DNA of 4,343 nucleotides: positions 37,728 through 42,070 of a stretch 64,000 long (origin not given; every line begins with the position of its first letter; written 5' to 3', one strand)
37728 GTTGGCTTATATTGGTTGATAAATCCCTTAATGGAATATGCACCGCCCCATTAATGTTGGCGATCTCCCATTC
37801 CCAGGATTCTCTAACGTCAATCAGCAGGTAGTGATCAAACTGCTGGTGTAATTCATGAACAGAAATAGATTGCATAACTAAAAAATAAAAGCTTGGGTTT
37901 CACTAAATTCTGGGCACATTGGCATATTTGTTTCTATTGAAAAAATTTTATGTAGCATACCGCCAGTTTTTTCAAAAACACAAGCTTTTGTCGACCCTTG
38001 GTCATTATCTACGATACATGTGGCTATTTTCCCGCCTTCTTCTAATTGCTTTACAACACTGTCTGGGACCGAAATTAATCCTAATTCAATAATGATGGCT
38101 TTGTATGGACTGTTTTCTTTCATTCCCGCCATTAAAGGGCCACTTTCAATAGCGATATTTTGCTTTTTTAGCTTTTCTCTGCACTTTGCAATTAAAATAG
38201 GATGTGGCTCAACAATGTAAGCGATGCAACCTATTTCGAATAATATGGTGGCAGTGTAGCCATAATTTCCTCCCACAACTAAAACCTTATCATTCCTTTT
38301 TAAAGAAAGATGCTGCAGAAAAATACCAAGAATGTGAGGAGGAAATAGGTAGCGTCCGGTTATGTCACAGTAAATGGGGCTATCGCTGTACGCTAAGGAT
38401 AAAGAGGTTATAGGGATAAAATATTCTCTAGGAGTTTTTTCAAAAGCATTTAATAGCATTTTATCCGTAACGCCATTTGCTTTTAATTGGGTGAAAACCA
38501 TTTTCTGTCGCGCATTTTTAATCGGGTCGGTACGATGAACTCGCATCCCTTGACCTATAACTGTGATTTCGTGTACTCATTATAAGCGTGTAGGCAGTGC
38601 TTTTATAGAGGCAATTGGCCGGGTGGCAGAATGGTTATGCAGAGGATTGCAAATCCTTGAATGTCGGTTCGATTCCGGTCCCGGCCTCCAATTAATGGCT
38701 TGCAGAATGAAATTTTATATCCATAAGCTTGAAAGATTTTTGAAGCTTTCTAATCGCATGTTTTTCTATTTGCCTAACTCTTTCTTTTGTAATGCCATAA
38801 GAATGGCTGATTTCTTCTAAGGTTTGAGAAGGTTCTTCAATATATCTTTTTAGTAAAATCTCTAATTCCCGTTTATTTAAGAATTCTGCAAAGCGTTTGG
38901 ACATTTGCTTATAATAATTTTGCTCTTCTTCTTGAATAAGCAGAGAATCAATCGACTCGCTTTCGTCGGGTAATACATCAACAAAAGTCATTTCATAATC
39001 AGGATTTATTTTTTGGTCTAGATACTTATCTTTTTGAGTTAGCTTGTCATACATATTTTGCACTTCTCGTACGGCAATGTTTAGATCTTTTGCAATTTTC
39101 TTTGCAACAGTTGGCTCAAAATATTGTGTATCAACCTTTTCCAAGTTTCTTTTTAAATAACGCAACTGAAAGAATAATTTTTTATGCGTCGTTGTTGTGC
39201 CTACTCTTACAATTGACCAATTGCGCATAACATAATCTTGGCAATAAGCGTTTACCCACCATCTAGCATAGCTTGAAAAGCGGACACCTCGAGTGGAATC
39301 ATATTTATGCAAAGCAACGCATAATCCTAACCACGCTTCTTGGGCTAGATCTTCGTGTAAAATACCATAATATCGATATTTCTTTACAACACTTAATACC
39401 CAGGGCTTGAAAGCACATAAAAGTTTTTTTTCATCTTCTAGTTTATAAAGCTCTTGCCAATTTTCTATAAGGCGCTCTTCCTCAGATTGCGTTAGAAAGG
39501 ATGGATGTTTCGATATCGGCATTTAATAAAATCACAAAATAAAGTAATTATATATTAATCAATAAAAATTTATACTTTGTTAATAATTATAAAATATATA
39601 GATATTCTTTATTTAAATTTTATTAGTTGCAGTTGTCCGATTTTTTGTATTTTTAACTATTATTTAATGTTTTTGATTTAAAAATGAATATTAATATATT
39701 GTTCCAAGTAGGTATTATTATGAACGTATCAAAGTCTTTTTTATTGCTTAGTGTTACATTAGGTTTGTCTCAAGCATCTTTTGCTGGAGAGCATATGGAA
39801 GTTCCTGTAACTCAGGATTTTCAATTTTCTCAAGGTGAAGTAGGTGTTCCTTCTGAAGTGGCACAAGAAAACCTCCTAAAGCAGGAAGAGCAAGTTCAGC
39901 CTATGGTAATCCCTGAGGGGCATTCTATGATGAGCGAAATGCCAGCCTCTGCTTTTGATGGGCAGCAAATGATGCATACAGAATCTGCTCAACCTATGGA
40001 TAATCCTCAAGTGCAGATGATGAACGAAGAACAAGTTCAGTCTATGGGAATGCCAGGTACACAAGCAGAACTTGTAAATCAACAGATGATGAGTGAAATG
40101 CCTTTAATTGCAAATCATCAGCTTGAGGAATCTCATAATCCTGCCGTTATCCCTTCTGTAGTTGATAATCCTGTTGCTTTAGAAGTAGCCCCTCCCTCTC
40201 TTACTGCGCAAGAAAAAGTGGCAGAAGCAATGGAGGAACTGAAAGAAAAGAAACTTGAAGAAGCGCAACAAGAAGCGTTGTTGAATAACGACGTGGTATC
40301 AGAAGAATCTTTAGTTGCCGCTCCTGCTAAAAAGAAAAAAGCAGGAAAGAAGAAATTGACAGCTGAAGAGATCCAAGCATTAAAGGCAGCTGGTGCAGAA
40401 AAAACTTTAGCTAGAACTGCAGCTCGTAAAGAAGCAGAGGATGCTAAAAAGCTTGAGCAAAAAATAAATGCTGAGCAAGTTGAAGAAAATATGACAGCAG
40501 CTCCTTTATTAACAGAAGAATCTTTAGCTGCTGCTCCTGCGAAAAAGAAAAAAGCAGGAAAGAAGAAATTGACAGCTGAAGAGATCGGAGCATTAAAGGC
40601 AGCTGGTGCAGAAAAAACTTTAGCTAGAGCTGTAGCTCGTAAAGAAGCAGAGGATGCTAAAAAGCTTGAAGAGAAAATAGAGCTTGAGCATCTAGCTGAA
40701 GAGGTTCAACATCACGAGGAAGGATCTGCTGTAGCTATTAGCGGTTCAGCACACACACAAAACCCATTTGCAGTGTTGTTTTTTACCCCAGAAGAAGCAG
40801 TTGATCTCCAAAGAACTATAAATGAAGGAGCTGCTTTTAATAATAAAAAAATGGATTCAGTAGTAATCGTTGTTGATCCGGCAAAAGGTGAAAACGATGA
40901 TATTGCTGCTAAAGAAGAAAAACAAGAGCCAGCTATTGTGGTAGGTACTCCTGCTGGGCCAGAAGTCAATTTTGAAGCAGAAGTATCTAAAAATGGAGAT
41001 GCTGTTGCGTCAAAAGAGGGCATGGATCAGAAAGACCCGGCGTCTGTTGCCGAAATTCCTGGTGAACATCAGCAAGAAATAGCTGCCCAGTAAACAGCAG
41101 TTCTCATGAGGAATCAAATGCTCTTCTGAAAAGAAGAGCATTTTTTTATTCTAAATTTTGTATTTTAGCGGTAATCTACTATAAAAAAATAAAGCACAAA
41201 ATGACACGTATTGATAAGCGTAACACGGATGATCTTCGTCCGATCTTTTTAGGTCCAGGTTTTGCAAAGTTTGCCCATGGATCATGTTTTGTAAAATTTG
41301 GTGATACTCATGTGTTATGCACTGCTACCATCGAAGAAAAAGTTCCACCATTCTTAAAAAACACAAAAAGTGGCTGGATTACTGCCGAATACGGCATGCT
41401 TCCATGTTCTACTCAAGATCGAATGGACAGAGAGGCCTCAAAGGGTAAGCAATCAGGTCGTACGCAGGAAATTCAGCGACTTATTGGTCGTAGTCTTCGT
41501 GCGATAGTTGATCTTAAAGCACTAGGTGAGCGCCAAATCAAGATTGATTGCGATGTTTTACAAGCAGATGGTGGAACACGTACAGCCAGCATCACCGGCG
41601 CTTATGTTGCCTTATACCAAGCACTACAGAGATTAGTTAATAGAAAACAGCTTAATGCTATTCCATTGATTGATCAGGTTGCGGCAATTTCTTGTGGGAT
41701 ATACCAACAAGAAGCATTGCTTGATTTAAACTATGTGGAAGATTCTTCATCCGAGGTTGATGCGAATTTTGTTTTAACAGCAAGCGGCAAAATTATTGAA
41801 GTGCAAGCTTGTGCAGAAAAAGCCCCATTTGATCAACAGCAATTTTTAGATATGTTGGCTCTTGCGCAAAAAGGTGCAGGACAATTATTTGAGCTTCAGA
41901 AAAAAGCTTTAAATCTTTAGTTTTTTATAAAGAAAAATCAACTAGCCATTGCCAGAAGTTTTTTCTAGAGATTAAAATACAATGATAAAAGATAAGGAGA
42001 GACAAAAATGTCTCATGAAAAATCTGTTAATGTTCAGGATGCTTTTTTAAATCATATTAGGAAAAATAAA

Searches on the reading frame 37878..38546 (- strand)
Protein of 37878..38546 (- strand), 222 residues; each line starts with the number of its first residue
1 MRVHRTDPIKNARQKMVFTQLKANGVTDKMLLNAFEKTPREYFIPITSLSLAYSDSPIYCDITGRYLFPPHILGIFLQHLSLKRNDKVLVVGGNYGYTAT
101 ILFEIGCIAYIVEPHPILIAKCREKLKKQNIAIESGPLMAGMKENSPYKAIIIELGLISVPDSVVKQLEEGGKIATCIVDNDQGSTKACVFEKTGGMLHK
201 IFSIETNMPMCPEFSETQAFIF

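Call 20: search_protein_families(library=pfam, proteins=[window:37878-38546:-], max_evalue=0.001)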
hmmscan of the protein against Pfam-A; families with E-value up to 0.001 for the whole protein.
window:37878-38546:- (222 aa): 1 family
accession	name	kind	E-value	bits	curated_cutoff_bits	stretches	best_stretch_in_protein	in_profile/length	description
PF01135.25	PCMT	-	1.5e-23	84.1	20.3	1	13-194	2-187/210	Protein-L-isoaspartate(D-aspartate) O-methyltransferase (PCMT)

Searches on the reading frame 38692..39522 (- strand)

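Call 20: search_protein_families(library=pfam, proteins=[window:38692-39522:-], max_evalue=0.001)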
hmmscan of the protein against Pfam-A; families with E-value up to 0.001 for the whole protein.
window:38692-39522:- (276 aa): 4 families
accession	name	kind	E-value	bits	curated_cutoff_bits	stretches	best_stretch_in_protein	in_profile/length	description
PF04542.20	Sigma70_r2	-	8.9e-17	61.1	24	1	38-102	5-69/71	Sigma-70 region 2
PF04545.22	Sigma70_r4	-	1.6e-13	50.4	24.1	1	215-262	5-50/50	Sigma-70, region 4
PF22780.1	HI0933_like_1st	-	7.9e-05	23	27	1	180-240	75-137/165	HI0933-like protein barrel and H2TH domain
PF04539.22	Sigma70_r3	-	8.1e-05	23.1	25.3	0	142-188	25-71/78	Sigma-70 region 3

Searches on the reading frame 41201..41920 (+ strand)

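Call 20: search_protein_families(library=pfam, proteins=[window:41201-41920:+], max_evalue=0.001)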
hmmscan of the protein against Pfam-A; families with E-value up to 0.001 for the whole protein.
window:41201-41920:+ (239 aa): 2 families
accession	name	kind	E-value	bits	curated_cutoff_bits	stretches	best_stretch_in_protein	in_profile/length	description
PF01138.27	RNase_PH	-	4.6e-31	108.4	25.5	1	12-141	2-127/130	3' exoribonuclease family, domain 1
PF03725.20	RNase_PH_C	-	1.7e-12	47.5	20.8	1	158-225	1-67/67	3' exoribonuclease family, domain 2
